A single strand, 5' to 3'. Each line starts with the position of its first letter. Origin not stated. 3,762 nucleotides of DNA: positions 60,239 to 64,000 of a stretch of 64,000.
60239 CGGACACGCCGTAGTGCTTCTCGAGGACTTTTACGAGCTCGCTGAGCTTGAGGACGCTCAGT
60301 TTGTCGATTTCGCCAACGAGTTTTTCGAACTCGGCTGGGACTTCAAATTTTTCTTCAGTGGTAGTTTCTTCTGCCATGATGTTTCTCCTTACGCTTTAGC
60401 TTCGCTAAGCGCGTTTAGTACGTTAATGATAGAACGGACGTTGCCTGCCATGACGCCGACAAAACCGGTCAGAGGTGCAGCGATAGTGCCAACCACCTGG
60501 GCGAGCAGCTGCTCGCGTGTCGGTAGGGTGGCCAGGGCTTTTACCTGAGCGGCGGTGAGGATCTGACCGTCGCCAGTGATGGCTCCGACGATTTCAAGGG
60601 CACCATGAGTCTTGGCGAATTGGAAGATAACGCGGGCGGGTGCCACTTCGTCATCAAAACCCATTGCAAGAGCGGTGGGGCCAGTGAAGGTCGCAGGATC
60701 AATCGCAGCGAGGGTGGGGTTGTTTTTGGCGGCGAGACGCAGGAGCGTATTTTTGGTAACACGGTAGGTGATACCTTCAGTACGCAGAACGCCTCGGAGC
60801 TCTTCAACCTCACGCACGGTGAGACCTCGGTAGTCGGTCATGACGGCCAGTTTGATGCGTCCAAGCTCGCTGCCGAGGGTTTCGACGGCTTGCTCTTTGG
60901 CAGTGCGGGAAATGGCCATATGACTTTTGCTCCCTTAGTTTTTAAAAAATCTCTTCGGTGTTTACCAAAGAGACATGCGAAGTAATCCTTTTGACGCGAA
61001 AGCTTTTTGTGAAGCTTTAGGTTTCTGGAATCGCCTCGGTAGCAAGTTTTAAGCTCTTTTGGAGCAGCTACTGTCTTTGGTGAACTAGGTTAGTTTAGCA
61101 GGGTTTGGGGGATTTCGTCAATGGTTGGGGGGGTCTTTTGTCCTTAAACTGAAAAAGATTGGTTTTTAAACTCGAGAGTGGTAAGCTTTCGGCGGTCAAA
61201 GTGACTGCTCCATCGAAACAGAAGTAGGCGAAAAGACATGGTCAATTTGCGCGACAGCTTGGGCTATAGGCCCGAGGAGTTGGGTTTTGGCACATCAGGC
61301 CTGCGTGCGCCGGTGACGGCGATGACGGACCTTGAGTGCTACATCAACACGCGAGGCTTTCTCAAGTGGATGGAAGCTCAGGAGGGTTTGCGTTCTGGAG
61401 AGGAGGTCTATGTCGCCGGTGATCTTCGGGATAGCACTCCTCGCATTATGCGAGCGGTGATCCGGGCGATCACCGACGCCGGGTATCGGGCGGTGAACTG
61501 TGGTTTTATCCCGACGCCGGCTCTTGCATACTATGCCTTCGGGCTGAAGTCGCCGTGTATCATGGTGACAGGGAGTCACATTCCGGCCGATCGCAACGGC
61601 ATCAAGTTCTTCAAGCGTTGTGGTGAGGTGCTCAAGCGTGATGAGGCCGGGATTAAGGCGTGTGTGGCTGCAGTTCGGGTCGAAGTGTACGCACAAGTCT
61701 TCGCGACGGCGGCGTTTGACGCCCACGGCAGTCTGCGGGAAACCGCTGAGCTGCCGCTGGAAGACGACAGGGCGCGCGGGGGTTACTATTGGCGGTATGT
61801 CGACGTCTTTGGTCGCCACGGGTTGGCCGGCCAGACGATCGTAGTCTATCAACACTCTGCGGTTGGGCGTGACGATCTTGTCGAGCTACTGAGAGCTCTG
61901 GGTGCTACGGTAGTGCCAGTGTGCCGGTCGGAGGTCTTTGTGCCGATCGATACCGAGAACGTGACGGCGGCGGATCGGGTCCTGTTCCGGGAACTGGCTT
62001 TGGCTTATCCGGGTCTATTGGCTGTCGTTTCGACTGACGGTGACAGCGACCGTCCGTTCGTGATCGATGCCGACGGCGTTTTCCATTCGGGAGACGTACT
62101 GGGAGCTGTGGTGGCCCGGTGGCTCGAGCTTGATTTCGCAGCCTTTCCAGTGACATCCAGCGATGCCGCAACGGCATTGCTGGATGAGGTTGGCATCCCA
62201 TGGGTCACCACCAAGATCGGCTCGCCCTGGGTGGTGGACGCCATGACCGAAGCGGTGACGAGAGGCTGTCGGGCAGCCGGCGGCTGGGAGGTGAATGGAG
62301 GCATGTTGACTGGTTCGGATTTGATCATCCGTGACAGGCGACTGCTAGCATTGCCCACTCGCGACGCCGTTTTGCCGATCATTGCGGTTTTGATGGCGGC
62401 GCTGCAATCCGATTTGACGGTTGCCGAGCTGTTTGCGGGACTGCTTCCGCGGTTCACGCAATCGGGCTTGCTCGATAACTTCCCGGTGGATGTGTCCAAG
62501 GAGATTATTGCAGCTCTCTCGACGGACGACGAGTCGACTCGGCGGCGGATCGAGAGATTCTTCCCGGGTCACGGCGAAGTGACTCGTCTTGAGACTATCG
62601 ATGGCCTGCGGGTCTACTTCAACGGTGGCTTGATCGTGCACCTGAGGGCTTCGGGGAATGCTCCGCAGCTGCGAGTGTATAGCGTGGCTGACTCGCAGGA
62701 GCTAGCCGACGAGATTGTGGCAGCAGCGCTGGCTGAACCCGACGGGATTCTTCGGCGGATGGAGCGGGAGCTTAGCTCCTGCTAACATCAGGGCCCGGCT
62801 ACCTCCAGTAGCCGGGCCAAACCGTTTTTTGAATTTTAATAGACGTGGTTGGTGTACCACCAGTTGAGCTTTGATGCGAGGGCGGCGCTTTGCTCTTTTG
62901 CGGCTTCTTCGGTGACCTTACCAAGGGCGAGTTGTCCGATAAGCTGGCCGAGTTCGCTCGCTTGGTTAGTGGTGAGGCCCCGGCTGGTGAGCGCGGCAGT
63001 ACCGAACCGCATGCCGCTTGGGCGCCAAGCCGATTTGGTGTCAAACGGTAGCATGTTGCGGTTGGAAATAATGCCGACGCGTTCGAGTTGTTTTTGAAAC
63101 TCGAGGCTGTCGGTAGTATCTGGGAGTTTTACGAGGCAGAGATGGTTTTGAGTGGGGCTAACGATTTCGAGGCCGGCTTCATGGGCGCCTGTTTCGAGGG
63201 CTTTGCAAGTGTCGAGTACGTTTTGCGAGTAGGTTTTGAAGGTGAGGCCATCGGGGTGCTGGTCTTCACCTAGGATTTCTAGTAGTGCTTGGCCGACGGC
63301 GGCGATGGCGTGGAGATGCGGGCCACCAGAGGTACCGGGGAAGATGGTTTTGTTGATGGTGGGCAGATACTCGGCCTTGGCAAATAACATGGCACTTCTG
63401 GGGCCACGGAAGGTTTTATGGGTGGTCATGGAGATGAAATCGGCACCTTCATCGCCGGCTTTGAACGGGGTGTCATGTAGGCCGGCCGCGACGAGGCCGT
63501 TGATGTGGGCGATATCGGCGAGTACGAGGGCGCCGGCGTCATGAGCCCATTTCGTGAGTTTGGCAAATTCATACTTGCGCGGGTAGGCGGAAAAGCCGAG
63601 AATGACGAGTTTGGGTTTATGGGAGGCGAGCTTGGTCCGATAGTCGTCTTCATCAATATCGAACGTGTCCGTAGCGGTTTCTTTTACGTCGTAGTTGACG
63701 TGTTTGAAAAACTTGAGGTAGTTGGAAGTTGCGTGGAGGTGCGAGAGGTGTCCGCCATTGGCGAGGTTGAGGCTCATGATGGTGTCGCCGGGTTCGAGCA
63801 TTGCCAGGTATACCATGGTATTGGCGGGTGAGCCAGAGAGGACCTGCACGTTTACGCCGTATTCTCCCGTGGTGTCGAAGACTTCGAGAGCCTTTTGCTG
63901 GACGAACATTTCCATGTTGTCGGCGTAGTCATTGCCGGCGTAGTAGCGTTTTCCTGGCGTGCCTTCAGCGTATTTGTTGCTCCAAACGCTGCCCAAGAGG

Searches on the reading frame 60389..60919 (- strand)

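Call 29: search_protein_families(library=pfam, proteins=[window:60389-60919:-], max_evalue=0.001)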
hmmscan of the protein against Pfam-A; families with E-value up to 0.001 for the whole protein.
window:60389-60919:- (176 aa): 1 family
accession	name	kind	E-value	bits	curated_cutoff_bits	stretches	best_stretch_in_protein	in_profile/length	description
PF00466.25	Ribosomal_L10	-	1.4e-19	70.4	22.8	1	5-103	3-100/100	Ribosomal protein L10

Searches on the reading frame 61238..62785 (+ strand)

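Call 4: search_protein_families(library=pfam, proteins=[window:61238-62785:+], max_evalue=0.01)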
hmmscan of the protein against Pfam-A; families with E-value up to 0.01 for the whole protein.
window:61238-62785:+ (515 aa): 4 families
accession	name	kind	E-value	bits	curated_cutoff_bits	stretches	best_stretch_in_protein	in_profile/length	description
PF02878.22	PGM_PMM_I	-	7.9e-23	81.1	22.5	1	16-144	3-132/138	Phosphoglucomutase/phosphomannomutase, alpha/beta/alpha domain I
PF02880.22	PGM_PMM_III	-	3.4e-08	34.1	20.7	1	285-405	2-114/115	Phosphoglucomutase/phosphomannomutase, alpha/beta/alpha domain III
PF00408.26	PGM_PMM_IV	-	7.6e-07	29.5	23.1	1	448-496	21-64/68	Phosphoglucomutase/phosphomannomutase, C-terminal domain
PF02879.22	PGM_PMM_II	-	2.5e-05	25.2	29.3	1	197-280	19-103/103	Phosphoglucomutase/phosphomannomutase, alpha/beta/alpha domain II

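Call 5: search_protein_families(library=ncbifam, proteins=[window:61238-62785:+], max_evalue=0.01)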
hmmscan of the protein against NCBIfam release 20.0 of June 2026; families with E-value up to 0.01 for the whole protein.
window:61238-62785:+ (515 aa): 5 families
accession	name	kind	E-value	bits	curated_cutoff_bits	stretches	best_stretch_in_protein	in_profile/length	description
TIGR03990.1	Arch_GlmM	equivalog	2.3e-41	142.1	439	1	17-497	4-440/444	phosphoglucosamine mutase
TIGR01455.1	glmM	equivalog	1.1e-19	70.5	447.55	1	17-339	1-316/442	phosphoglucosamine mutase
NF007088.0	PRK09542.1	equivalog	1.9e-18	66.7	618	1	53-338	45-320/456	phosphomannomutase/phosphoglucomutase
NF046027.1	PhglucPhmanMutPgmG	equivalog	8.2e-13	47.8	600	1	53-126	43-117/460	phosphoglucomutase/phosphomannomutase PgmG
NF011943.0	PRK15414.1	subfamily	7e-05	22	801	1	57-133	41-118/456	phosphomannomutase CpsG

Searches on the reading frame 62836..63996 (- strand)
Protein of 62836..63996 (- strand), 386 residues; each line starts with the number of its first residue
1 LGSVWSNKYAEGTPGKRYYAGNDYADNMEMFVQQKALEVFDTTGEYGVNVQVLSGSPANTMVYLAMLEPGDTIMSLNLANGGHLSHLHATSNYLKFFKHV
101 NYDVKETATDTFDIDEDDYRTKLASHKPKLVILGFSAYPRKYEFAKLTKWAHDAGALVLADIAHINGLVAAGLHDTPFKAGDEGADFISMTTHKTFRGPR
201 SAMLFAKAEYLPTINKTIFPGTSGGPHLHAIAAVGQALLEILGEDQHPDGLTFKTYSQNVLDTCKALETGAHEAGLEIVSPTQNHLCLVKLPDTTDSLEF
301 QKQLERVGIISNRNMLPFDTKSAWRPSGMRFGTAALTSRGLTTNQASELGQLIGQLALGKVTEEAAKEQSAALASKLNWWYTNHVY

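Call 29: search_protein_families(library=pfam, proteins=[window:62836-63996:-], max_evalue=0.001)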
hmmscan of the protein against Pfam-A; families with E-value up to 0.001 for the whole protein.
window:62836-63996:- (386 aa): 2 families
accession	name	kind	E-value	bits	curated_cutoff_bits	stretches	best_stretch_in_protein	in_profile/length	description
PF00464.25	SHMT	-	7.2e-100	334.8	27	1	1-353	40-399/399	Serine hydroxymethyltransferase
PF00155.27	Aminotran_1_2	-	8.7e-06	25.6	19.7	1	48-313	67-332/361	Aminotransferase class I and II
